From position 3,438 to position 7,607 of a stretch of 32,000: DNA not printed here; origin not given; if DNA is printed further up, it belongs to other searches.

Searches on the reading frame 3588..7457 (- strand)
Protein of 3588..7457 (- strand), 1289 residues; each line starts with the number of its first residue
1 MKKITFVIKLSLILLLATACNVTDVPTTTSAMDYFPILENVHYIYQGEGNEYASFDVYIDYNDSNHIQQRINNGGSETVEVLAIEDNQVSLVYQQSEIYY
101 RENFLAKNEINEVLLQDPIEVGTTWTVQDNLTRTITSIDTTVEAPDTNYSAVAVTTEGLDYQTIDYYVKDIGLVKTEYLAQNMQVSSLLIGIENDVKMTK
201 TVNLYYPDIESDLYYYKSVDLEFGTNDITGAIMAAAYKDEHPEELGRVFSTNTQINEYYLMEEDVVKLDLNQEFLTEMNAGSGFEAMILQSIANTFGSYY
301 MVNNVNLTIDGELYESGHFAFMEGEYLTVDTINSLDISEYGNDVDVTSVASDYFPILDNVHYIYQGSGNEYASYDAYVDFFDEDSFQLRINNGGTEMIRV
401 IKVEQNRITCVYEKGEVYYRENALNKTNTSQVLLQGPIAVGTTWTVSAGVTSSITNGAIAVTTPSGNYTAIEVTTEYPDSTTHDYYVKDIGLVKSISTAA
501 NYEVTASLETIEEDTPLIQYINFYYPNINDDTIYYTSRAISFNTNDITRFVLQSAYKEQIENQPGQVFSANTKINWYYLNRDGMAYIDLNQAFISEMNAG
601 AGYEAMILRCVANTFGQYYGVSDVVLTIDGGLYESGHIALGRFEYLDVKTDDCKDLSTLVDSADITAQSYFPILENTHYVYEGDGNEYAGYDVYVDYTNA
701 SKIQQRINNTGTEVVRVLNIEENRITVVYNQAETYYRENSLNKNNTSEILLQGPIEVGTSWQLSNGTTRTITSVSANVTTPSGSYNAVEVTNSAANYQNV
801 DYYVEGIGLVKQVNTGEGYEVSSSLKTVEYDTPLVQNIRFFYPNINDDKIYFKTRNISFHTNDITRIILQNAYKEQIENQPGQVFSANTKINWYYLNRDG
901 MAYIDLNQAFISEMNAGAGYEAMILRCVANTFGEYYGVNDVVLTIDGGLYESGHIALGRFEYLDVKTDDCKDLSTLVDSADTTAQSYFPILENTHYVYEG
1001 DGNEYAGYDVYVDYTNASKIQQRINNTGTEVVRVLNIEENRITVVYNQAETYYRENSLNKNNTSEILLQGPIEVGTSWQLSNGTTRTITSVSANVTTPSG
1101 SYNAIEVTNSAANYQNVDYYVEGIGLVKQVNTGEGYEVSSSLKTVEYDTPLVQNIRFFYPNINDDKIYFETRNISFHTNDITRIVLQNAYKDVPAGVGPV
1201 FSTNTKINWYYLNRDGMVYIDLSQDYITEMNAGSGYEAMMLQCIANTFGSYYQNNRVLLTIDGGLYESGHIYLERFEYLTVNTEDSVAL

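Call 55: search_protein_families(library=pfam, proteins=[window:3588-7457:-])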
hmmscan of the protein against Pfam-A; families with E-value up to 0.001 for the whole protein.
window:3588-7457:- (1289 aa): 3 families
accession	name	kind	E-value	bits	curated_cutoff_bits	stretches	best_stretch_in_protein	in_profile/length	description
PF10646.14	Germane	-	2.1e-42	144.9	23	4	204-312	2-114/117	Sporulation and spore germination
PF21347.3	DUF3108_like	-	5.5e-09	36.6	27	0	693-812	65-184/199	DUF3108-like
PF03317.18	ELF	-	0.0006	20.1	25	0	867-889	52-74/105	ELF protein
